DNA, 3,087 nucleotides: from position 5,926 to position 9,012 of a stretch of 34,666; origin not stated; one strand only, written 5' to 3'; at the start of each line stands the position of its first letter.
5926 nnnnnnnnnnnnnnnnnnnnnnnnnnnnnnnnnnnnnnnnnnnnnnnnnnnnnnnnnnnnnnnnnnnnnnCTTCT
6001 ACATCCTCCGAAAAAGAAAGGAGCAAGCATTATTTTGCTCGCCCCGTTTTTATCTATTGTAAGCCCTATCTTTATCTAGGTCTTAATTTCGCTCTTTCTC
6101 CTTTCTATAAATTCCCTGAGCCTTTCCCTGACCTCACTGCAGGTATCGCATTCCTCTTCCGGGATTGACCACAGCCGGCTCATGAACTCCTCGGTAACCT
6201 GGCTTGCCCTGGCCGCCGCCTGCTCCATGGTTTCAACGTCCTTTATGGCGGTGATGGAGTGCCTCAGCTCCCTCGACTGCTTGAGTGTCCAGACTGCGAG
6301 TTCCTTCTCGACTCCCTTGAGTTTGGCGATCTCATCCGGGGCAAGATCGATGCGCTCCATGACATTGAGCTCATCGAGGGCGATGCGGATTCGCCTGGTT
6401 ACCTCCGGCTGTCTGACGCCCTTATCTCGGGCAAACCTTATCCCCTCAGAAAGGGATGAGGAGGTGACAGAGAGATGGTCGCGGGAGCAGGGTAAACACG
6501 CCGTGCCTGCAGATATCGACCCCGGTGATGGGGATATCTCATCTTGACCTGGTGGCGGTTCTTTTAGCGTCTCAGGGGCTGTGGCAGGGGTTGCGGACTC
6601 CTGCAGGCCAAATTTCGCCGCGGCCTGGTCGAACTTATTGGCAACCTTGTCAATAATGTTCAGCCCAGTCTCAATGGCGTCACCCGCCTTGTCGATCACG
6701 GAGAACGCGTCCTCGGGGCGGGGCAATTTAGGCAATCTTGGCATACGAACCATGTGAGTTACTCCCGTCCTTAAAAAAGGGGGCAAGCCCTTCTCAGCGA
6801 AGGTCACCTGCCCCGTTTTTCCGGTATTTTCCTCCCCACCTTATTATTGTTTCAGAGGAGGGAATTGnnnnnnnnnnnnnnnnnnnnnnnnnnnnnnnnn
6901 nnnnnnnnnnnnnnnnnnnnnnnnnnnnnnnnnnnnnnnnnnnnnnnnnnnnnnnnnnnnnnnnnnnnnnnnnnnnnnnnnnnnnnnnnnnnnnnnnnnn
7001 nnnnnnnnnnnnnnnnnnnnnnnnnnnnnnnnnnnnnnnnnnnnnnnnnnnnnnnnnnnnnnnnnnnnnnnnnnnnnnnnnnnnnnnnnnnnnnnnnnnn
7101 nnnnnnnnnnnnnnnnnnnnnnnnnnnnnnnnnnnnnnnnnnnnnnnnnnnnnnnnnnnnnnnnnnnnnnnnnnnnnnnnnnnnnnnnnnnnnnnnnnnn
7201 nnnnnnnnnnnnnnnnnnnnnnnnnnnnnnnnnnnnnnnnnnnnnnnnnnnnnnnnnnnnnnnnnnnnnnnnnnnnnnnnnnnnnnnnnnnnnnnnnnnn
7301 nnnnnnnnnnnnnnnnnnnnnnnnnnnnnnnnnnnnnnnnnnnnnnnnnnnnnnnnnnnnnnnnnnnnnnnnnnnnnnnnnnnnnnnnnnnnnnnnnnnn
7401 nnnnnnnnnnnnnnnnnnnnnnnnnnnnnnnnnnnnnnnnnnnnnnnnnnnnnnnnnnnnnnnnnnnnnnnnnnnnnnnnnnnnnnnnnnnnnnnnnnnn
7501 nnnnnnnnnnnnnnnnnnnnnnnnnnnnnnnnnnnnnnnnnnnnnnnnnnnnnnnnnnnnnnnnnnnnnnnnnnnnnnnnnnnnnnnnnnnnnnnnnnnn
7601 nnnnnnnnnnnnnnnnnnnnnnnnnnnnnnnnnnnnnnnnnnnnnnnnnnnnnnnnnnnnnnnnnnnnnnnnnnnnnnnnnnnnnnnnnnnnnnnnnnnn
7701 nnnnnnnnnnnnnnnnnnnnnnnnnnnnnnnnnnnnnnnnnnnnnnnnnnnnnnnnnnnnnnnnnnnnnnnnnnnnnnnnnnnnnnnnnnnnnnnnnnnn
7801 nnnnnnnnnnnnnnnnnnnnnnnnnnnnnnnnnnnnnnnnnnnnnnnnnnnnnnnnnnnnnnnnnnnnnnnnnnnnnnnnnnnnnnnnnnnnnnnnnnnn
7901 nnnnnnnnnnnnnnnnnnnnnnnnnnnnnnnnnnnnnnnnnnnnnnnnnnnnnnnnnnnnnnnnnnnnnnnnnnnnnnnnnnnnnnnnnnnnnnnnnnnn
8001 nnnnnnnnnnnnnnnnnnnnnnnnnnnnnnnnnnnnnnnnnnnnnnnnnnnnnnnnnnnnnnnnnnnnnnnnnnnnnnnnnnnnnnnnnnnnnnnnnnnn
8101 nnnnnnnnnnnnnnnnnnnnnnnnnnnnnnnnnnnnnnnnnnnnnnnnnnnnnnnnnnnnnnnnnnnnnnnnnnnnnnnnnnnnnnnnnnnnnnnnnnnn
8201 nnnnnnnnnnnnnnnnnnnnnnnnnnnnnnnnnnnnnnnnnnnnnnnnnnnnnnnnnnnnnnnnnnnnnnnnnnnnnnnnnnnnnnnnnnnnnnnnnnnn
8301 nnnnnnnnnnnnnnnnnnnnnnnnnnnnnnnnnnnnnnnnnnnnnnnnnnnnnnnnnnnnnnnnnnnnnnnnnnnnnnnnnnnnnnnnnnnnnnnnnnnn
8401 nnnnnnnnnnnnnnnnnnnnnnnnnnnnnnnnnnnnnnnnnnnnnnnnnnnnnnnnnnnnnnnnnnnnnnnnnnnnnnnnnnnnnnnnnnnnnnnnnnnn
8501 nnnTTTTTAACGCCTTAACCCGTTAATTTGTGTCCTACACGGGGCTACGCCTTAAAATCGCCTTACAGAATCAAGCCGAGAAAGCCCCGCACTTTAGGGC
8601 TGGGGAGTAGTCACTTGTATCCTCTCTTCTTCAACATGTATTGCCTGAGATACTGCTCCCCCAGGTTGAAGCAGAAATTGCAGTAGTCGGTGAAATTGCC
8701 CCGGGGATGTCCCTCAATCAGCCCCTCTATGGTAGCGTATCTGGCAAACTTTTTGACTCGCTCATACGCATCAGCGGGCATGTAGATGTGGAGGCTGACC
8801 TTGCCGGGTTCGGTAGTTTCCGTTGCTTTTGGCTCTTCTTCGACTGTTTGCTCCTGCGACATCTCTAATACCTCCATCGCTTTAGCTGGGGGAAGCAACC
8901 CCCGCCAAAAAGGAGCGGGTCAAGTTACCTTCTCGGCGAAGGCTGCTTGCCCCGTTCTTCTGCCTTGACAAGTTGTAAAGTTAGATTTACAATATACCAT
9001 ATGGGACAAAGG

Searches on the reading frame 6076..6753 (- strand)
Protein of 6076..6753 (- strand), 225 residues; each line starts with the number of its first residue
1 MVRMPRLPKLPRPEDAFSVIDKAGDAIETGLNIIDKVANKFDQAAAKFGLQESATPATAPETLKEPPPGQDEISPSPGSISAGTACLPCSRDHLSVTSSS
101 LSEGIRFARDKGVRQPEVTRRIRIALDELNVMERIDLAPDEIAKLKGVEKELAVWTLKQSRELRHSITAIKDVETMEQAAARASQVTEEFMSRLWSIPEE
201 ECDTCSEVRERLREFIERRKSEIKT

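Call 20: search_protein_families(library=pfam, proteins=[window:6076-6753:-], max_evalue=0.01)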
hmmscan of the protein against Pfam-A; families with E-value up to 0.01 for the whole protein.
window:6076-6753:- (225 aa): 0 families

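Call 32: find_homologous_proteins(query=window:6076-6753:-, max_evalue=0.001)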
Query window:6076-6753:- (225 aa): 210 proteins with E <= 0.001 among 683 candidates; the best 120 are listed.
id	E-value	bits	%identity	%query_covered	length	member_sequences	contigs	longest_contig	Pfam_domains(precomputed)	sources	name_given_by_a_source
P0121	8.3e-140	481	100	100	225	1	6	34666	-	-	-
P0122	1.1e-118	412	88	99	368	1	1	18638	-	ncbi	-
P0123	2.7e-111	388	84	93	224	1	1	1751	-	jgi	-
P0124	2.8e-110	385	84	92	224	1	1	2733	-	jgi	-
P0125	8.6e-110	383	82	99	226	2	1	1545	-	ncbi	ncbi:hypothetical protein ES703_124574 [subsurface metagenome]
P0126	1.0e-109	383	82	99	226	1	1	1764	-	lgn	-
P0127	6.9e-109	380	79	99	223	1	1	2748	-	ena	-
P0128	8.9e-109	380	80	100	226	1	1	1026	-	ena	-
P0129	1.0e-108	380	82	97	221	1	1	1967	-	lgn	-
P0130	3.3e-108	378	81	96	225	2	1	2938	-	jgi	-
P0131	3.1e-107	375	83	92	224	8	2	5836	-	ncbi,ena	-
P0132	3.6e-107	375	80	93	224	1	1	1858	-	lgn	-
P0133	1.5e-106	373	80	93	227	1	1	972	-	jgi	-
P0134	1.9e-106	372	80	99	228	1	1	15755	-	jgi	-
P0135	5.2e-106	371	81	99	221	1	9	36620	-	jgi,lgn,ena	-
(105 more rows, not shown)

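Call 34: find_related_loci(query=A2, collection=metagenome_contigs, flank=10000)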
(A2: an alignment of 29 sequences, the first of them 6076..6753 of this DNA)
Query A2 (225 aa) in metagenome_contigs; peptide patterns used: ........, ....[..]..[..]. (x = any residue, [..] = any of these).
255 stretches matched a pattern; 111 encode a relative of the query (tblastn E <= 1e-3); the best 80 are kept; 80 distinct loci.
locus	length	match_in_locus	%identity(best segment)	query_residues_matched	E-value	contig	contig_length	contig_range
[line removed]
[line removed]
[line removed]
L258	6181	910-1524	83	17-222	4e-109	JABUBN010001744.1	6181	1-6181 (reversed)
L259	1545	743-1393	82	1-216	5e-117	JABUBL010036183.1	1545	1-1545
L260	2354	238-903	76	1-220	1e-113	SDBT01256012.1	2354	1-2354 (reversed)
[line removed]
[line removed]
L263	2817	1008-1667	79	4-222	2e-110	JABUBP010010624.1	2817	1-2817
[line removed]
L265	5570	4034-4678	75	2-216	2e-106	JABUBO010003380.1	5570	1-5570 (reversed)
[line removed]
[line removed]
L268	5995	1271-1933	76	1-220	1e-104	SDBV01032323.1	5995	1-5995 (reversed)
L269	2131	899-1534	78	14-225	4e-109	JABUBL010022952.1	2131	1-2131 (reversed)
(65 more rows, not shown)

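Call 46: search_protein_families(library=phrogs, proteins=[window:6076-6753:-], max_evalue=0.01)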
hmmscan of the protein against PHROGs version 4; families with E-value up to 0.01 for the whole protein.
window:6076-6753:- (225 aa): 0 families

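Call 66: search_solved_structures(query=A2, max_evalue=1)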
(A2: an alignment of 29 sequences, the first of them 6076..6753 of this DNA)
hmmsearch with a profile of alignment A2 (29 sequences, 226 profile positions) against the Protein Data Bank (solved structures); distinct sequences matched with E-value up to 1: 0.

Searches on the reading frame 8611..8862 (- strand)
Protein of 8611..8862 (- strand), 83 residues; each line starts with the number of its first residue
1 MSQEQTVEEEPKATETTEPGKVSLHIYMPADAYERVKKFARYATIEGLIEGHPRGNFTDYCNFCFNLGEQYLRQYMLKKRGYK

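Call 20: search_protein_families(library=pfam, proteins=[window:8611-8862:-], max_evalue=0.01)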
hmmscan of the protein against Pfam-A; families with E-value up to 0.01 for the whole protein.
window:8611-8862:- (83 aa): 0 families

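Call 46: search_protein_families(library=phrogs, proteins=[window:8611-8862:-], max_evalue=0.01)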
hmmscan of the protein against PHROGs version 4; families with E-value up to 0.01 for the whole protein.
window:8611-8862:- (83 aa): 0 families

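Call 67: search_solved_structures(query=window:8611-8862:-, max_evalue=1)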
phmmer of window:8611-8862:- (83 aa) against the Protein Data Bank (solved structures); distinct sequences matched with E-value up to 1: 17.
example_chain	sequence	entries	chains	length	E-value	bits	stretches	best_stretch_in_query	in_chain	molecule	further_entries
6pxp_A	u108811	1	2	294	0.26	15.1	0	31-68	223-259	Casein kinase I isoform delta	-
4hni_A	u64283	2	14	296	0.41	14.5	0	31-68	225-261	Casein kinase I isoform epsilon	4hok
8izc_A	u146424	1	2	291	0.54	14.1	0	31-68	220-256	Casein kinase I isoform delta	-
6lk8_B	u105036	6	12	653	0.55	14.1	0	45-76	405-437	Nuclear pore complex protein Nup85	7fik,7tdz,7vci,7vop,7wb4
5ih4_A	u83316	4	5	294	0.55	14.1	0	31-68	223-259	Casein kinase I isoform delta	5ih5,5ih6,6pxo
4tw9_A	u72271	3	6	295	0.56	14.1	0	31-68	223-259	Casein kinase I isoform delta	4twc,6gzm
3uys_A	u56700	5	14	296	0.56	14.1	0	31-68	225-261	Casein kinase I isoform delta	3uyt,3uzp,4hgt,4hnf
6rcg_A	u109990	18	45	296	0.56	14.1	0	31-68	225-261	Casein kinase I isoform delta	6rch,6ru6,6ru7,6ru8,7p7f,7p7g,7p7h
5x17_A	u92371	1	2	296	0.56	14.1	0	31-68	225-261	Casein kinase I isoform delta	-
4jjr_A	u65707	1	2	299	0.58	14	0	31-68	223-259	Casein kinase I isoform delta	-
8vxd_A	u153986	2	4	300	0.58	14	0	31-68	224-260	Casein kinase I isoform delta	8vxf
8d7m_A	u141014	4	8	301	0.59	14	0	31-68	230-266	Casein kinase I isoform delta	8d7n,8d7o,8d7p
5mqv_A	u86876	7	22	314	0.65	13.9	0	31-68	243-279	Casein kinase I isoform delta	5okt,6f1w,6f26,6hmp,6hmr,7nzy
9b3s_A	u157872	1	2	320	0.66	13.9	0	31-68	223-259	Casein kinase I isoform delta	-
1cki_A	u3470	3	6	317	0.66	13.9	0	31-68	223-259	CASEIN KINASE I DELTA | RECOMBINANT CASEIN KINASE I DELTA | Casein kinase I isoform delta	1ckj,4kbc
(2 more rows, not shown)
